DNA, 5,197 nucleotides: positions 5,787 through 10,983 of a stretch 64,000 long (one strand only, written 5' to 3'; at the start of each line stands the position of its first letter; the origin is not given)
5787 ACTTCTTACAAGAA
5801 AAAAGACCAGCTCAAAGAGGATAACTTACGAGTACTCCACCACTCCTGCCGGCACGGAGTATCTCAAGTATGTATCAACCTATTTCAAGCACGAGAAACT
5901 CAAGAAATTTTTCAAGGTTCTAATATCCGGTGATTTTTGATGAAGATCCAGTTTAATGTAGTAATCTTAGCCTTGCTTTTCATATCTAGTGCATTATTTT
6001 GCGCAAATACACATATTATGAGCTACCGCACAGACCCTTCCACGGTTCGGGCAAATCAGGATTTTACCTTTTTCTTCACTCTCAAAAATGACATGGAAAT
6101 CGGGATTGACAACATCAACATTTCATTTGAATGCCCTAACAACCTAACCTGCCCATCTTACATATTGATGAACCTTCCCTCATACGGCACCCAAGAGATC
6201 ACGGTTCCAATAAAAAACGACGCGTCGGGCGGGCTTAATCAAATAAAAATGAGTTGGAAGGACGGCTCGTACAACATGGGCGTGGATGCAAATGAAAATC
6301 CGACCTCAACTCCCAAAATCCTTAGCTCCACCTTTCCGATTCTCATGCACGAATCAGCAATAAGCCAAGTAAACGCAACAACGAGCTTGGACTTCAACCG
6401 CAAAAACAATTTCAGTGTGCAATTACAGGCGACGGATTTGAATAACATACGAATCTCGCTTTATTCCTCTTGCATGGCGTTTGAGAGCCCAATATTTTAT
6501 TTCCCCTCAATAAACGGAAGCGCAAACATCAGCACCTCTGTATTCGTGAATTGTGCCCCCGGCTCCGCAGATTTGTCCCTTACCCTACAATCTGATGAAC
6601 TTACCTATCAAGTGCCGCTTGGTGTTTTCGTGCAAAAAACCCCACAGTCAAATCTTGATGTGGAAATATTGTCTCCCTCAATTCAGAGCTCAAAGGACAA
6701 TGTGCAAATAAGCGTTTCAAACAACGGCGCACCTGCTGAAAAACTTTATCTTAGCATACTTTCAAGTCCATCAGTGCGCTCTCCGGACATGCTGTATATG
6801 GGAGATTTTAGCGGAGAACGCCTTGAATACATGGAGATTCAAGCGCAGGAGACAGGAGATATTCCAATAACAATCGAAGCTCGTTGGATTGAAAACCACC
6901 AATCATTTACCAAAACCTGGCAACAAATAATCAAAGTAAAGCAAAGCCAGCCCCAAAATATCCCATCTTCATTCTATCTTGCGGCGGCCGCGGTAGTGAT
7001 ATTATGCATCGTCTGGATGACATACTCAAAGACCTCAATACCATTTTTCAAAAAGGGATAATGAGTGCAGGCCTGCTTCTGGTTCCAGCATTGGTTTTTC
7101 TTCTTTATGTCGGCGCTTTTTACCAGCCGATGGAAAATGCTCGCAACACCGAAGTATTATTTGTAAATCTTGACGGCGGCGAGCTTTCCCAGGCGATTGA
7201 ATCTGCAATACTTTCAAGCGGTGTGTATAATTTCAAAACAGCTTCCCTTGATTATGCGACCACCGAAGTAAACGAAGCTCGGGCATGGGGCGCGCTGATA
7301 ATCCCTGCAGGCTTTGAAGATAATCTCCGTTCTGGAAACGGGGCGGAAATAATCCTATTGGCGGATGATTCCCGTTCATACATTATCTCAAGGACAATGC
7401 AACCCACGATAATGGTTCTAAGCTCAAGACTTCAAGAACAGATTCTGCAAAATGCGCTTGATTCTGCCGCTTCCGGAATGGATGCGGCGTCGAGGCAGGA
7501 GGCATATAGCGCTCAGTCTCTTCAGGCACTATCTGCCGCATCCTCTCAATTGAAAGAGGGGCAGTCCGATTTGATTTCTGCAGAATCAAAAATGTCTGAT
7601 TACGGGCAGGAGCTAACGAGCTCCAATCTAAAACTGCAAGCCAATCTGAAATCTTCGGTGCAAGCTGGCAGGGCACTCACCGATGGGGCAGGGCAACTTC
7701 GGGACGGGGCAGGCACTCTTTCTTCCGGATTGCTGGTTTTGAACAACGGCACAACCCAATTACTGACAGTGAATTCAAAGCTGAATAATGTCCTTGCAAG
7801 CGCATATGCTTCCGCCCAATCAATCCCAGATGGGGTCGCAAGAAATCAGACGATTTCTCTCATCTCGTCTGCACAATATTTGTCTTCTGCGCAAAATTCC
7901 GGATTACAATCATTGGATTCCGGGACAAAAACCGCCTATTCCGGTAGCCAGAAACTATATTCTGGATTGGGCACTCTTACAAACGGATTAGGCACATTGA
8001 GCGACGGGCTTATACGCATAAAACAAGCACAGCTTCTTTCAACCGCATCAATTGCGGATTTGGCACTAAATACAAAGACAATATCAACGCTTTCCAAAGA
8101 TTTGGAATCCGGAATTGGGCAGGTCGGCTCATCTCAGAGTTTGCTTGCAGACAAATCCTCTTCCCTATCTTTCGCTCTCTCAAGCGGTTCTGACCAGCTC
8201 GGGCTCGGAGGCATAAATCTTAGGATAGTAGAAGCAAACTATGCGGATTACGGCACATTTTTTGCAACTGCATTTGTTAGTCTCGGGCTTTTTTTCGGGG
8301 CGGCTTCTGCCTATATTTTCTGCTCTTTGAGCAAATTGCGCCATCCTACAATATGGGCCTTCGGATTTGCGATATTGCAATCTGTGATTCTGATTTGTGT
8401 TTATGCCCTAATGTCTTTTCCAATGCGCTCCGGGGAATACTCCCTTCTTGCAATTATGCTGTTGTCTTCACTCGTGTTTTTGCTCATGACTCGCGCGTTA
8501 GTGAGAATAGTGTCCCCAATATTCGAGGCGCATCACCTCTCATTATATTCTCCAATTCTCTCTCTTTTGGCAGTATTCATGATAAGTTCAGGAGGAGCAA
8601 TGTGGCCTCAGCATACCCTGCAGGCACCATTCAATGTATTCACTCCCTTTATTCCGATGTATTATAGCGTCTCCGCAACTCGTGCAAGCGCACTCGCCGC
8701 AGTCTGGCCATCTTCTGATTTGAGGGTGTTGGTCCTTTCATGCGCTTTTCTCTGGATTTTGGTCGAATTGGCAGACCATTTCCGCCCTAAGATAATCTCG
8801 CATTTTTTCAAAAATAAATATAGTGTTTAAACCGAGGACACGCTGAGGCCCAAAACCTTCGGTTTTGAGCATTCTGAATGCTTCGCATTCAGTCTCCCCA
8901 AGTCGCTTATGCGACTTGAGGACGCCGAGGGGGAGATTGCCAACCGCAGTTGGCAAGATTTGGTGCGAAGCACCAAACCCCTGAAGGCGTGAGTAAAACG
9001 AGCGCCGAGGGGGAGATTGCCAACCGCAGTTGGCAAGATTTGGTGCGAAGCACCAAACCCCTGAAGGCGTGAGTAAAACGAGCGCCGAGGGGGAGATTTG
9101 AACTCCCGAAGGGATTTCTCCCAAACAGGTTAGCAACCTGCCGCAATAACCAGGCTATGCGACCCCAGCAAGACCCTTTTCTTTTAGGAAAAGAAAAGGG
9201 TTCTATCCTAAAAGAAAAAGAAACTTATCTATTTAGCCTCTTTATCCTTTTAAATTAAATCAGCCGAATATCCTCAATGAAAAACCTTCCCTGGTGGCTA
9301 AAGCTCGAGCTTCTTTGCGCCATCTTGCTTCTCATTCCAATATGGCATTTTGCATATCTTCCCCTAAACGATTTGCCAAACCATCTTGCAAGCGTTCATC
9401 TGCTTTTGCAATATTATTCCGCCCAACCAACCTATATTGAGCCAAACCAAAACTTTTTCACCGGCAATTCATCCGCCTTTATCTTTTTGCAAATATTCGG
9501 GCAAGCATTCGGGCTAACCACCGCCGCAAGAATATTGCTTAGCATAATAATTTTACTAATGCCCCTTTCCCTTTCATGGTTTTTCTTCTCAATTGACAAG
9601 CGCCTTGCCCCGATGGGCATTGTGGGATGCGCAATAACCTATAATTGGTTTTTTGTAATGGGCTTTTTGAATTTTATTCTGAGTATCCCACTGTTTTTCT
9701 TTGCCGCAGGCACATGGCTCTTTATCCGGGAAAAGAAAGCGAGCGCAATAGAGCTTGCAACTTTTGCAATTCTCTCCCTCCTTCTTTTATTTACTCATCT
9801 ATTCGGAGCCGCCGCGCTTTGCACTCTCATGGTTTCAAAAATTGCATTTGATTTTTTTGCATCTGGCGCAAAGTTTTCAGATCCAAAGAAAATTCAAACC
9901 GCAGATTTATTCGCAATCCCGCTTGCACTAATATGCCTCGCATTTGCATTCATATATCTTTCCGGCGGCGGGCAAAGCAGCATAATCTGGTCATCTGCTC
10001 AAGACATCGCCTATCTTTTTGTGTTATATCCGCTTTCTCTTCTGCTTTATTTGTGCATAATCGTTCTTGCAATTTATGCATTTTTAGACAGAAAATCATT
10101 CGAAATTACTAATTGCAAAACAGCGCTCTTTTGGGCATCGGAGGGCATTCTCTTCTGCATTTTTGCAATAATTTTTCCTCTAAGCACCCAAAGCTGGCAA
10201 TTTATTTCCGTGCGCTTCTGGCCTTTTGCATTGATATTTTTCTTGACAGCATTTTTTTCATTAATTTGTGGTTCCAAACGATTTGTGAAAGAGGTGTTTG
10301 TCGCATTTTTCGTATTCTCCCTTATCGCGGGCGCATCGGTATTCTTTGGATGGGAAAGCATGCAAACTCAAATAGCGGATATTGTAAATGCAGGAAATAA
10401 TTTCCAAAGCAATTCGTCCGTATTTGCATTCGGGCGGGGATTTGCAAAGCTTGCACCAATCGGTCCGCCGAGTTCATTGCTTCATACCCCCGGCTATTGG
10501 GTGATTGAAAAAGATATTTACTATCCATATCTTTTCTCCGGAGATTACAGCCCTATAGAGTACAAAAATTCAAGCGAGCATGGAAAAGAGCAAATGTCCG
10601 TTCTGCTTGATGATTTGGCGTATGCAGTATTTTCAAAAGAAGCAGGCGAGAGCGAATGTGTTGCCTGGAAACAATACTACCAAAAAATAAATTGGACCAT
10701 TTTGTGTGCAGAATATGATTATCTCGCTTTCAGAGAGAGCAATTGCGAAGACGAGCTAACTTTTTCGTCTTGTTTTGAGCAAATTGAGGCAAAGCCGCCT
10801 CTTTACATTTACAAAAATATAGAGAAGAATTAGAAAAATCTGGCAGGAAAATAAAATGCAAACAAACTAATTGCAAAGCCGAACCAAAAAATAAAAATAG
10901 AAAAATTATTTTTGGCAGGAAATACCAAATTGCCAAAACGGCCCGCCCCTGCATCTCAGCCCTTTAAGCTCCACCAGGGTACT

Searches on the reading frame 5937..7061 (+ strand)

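Call 6: search_protein_families(library=pfam, proteins=[window:5937-7061:+], max_evalue=0.001)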
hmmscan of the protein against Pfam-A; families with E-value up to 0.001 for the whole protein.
window:5937-7061:+ (374 aa): 0 families

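Call 53: search_protein_families(library=pfam, proteins=[window:5937-7061:+], max_evalue=0.1)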
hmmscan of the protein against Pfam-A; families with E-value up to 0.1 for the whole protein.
window:5937-7061:+ (374 aa): 1 family
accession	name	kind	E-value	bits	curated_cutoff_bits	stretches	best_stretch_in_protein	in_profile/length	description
PF04896.17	AmoC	-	0.019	14.8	26.7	1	327-374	127-174/245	Ammonia monooxygenase/methane monooxygenase, subunit C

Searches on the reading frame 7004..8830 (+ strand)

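Call 6: search_protein_families(library=pfam, proteins=[window:7004-8830:+], max_evalue=0.001)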
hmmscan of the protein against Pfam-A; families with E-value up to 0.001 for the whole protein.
window:7004-8830:+ (608 aa): 2 families
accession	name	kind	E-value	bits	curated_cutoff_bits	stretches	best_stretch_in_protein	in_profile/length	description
PF12698.13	ABC2_membrane_3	-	6.8e-11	42.3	31.6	1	25-200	8-160/347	ABC-2 family transporter protein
PF12051.14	DUF3533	-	3.7e-06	26.6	27.6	1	29-183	10-171/380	Protein of unknown function (DUF3533)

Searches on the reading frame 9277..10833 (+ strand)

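Call 6: search_protein_families(library=pfam, proteins=[window:9277-10833:+], max_evalue=0.001)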
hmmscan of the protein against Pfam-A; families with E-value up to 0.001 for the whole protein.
window:9277-10833:+ (518 aa): 0 families

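Call 53: search_protein_families(library=pfam, proteins=[window:9277-10833:+], max_evalue=0.1)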
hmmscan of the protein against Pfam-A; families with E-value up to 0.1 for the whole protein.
window:9277-10833:+ (518 aa): 1 family
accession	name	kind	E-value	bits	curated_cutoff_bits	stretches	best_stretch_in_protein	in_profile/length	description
PF03733.18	YccF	-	0.015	16.3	27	1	283-317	15-49/51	Inner membrane component domain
